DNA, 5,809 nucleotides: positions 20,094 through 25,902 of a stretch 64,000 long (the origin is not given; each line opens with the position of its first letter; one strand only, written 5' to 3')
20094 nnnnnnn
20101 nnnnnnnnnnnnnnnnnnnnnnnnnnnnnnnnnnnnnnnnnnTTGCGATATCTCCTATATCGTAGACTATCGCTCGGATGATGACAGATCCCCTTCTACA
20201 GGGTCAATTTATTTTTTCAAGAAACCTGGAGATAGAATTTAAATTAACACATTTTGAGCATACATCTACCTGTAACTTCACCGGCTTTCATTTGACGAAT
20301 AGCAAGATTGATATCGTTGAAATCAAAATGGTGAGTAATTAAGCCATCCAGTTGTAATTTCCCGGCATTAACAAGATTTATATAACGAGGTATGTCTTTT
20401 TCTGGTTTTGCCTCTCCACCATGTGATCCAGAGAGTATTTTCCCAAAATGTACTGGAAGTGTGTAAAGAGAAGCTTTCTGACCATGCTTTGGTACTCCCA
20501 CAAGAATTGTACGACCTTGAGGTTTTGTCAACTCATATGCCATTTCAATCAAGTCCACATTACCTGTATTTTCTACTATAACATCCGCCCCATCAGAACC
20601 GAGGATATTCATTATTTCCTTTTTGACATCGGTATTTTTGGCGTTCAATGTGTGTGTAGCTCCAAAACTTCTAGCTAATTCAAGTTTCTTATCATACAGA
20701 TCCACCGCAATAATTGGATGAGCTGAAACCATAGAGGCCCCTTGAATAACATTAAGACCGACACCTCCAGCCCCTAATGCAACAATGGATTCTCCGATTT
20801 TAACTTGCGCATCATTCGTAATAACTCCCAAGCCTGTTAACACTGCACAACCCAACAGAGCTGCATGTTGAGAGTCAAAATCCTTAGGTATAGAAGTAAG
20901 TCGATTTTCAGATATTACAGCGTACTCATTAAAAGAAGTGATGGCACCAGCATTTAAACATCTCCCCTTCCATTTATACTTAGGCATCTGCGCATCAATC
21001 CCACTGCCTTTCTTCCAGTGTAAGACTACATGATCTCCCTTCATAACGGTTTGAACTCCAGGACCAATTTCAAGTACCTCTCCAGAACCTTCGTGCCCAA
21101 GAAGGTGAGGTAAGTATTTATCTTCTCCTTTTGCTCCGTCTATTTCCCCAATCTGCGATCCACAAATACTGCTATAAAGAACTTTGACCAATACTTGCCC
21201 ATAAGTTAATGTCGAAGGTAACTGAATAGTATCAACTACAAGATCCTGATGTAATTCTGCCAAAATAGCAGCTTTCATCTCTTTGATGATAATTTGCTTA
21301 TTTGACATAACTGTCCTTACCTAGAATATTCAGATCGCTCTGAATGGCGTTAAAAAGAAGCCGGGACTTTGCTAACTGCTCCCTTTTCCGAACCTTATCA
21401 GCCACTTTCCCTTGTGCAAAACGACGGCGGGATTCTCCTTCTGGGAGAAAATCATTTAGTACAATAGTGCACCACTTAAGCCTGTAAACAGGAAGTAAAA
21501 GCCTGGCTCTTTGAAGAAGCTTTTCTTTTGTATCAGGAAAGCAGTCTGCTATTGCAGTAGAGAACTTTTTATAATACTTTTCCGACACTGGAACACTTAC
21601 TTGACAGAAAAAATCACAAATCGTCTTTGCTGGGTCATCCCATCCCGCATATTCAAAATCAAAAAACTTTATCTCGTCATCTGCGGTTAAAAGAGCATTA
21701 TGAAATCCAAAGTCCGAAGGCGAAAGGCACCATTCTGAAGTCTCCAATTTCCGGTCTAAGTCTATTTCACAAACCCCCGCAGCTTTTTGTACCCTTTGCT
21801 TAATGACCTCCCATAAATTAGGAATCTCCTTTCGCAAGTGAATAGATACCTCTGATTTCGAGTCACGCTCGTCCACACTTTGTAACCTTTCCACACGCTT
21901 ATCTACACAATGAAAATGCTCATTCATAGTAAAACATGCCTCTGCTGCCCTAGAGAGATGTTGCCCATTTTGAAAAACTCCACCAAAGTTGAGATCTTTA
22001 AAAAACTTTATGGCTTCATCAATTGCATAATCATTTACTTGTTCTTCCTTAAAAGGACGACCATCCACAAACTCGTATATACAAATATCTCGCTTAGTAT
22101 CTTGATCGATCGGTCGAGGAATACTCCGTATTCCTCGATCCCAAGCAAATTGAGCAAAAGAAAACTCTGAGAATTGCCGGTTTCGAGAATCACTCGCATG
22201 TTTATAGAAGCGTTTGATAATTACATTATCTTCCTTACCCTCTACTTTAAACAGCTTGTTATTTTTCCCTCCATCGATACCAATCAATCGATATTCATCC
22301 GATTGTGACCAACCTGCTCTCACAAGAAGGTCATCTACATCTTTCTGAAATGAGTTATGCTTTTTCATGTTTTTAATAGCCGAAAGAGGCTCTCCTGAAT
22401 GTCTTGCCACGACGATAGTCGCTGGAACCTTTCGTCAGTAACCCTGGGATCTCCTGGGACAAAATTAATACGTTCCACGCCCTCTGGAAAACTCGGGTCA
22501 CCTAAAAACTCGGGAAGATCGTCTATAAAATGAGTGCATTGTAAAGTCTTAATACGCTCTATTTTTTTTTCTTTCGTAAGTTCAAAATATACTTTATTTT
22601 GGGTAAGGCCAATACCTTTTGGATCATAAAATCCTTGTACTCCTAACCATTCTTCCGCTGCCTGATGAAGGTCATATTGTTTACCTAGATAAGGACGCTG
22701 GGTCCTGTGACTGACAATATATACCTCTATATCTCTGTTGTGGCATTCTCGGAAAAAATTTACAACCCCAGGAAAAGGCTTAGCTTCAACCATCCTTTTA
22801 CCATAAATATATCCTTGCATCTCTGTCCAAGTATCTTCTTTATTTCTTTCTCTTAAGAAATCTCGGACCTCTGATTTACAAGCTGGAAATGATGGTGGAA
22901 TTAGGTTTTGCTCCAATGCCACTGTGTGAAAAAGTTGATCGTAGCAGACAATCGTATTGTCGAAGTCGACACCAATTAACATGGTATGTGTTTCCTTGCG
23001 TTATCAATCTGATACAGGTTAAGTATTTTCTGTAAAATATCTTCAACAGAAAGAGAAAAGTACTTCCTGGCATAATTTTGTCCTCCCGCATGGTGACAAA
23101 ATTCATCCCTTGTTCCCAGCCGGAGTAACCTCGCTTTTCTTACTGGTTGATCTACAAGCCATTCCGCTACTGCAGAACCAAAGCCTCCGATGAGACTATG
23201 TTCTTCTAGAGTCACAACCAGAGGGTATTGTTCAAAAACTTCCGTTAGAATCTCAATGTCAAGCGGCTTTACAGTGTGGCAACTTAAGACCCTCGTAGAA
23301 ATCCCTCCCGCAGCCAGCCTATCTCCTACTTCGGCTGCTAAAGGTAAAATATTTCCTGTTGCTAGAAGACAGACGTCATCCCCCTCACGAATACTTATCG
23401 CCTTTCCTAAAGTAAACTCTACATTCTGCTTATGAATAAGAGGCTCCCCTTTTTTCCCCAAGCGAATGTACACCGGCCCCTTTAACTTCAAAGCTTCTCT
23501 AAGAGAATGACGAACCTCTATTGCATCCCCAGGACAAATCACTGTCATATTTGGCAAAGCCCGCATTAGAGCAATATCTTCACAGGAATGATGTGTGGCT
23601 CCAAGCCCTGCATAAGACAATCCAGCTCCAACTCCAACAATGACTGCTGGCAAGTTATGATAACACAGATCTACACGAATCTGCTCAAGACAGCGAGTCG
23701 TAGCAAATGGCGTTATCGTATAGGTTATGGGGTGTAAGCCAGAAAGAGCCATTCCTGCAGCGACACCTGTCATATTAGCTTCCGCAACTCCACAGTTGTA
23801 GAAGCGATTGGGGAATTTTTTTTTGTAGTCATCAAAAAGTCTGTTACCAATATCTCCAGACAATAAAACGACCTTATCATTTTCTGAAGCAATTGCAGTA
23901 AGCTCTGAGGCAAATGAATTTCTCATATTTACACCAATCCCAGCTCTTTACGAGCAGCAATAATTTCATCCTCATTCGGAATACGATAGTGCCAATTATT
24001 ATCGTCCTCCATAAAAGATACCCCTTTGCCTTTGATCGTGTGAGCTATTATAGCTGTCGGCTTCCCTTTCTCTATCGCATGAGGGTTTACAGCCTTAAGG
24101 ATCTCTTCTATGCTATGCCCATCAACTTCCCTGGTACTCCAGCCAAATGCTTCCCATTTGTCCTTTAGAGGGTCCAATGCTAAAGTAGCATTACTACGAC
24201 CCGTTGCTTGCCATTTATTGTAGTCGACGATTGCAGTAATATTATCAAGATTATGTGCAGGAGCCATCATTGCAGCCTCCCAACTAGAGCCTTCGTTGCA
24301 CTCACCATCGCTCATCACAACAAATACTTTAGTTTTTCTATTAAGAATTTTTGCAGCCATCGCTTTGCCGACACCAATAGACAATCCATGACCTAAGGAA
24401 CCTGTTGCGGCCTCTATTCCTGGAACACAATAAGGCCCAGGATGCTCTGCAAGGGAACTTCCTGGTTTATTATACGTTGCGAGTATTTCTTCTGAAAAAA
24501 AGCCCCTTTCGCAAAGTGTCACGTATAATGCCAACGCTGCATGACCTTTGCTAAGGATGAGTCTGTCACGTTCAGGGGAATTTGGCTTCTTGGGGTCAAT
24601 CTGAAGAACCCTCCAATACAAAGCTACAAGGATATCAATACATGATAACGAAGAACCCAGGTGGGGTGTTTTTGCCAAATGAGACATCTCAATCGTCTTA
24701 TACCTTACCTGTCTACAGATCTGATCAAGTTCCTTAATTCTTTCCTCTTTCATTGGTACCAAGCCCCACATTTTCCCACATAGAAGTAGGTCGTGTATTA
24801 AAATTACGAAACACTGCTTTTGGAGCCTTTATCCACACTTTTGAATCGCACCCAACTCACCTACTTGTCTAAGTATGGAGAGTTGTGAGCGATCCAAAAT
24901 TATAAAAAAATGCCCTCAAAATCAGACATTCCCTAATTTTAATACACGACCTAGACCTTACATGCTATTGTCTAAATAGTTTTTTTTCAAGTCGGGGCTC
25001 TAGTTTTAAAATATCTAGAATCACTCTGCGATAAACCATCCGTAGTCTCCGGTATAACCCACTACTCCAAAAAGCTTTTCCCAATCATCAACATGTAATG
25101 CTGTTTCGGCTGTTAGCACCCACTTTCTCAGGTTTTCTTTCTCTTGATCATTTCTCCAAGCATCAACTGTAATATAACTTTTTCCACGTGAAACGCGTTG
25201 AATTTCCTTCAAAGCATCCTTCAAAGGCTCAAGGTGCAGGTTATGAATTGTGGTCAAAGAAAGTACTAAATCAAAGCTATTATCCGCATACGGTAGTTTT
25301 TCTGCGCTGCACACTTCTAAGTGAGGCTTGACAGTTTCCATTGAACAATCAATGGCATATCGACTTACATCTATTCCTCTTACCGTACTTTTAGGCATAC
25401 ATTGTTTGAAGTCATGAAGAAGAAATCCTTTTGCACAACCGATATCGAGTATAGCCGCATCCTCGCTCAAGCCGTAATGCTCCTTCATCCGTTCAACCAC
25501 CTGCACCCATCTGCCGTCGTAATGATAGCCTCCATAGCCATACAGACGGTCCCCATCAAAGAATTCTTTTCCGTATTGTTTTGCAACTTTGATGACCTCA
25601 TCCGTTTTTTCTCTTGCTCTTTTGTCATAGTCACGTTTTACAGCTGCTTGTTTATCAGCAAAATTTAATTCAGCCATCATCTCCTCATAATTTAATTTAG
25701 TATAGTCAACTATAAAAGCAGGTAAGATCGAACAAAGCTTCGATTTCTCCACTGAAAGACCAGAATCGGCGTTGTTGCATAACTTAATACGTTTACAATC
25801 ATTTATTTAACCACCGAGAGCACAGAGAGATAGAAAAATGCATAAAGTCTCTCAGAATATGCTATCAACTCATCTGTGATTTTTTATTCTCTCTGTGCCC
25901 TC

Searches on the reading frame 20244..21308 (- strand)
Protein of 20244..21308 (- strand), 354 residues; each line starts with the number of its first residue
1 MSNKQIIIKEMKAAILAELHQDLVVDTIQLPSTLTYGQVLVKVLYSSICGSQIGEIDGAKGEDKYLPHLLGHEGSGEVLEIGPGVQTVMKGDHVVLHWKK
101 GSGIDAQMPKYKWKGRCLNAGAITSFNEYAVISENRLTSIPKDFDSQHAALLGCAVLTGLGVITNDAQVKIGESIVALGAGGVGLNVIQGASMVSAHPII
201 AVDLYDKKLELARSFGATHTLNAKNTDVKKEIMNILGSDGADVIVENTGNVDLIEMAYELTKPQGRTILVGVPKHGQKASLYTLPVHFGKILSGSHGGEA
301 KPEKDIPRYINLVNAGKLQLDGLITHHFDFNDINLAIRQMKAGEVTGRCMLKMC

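Call 73: search_protein_families(library=pfam, proteins=[window:20244-21308:-], max_evalue=0.0001)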
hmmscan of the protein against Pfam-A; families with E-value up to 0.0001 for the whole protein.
window:20244-21308:- (354 aa): 4 families
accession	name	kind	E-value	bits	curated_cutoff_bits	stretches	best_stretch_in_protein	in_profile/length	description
PF00107.32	ADH_zinc_N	-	1e-25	90.6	31.8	1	182-313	1-127/129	Zinc-binding dehydrogenase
PF08240.17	ADH_N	-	1.7e-15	57.5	23.5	1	37-142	3-104/104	Alcohol dehydrogenase GroES-like domain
PF13602.12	ADH_zinc_N_2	-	5e-10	40.8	27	1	215-348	1-131/134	Zinc-binding dehydrogenase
PF16912.11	Glu_dehyd_C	-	9.3e-07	29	34.9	1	173-278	32-137/211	Glucose dehydrogenase C-terminus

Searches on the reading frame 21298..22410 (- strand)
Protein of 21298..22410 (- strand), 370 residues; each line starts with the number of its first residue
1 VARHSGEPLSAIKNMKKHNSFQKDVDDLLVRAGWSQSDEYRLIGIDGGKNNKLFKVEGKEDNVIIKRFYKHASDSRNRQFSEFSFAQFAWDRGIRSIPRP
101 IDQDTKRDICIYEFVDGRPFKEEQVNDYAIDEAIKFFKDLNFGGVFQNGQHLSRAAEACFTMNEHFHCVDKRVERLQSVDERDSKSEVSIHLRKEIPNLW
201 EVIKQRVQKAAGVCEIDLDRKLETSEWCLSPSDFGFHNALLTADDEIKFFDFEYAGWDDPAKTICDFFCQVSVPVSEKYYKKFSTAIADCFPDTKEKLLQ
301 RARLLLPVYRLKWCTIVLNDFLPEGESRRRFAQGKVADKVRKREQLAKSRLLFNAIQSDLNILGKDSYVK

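Call 73: search_protein_families(library=pfam, proteins=[window:21298-22410:-], max_evalue=0.0001)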
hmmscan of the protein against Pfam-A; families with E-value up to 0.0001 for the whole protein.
window:21298-22410:- (370 aa): 2 families
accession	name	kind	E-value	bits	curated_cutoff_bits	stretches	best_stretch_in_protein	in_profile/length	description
PF01633.27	Choline_kinase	-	2.6e-08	34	29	1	45-279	4-215/300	Choline/ethanolamine kinase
PF01636.29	APH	-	9.4e-08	32.5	23.2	1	44-261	4-203/239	Phosphotransferase enzyme family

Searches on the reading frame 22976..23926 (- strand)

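Call 73: search_protein_families(library=pfam, proteins=[window:22976-23926:-], max_evalue=0.0001)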
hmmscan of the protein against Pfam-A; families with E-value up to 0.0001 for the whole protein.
window:22976-23926:- (316 aa): 2 families
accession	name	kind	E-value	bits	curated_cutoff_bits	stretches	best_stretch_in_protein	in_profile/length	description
PF02779.29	Transket_pyr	-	1.1e-35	123.3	27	1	1-158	5-169/174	Transketolase, pyrimidine binding domain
PF02780.25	Transketolase_C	-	5.2e-23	81.7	25.9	1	174-283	1-111/124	Transketolase, C-terminal domain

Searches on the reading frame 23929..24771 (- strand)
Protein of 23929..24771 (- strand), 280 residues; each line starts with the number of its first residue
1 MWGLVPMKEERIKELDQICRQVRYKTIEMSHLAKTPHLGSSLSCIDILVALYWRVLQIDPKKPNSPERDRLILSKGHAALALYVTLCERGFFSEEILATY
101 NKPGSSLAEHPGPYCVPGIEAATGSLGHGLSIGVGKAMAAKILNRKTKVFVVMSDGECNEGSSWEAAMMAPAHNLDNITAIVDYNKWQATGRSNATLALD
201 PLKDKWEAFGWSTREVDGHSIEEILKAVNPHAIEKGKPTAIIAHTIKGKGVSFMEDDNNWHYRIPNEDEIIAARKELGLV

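Call 73: search_protein_families(library=pfam, proteins=[window:23929-24771:-], max_evalue=0.0001)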
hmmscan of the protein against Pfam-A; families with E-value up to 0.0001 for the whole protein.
window:23929-24771:- (280 aa): 3 families
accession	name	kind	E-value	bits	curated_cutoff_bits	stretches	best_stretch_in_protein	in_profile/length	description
PF00456.26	Transketolase_N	-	3.2e-42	145.1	22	1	18-279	5-277/334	Transketolase, thiamine diphosphate binding domain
PF00676.26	E1_dh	-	1e-09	38.2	22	1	105-269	80-246/300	Dehydrogenase E1 component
PF13292.11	DXP_synthase_N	-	1.5e-08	34.7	21.2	1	9-187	12-173/274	1-deoxy-D-xylulose-5-phosphate synthase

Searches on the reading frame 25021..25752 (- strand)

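Call 81: search_protein_families(library=pfam, proteins=[window:25021-25752:-], max_evalue=0.0001)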
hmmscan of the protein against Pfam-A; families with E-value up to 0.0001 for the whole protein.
window:25021-25752:- (243 aa): 6 families
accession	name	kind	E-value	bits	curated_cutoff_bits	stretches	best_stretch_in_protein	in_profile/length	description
PF08241.18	Methyltransf_11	-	1.5e-15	58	21.2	1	102-192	1-91/95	Methyltransferase domain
PF13649.12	Methyltransf_25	-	8.1e-15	55.7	27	1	101-188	1-93/97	Methyltransferase domain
PF13847.12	Methyltransf_31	-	3.5e-13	49.9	27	1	96-207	2-118/145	Methyltransferase domain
PF08242.18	Methyltransf_12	-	5.2e-09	37.2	30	1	102-187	1-91/98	Methyltransferase domain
PF13489.12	Methyltransf_23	-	3.6e-07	30.5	27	1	80-216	7-137/164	Methyltransferase domain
PF05175.20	MTS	-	6.6e-05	23.1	23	0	97-164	31-103/170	Methyltransferase small domain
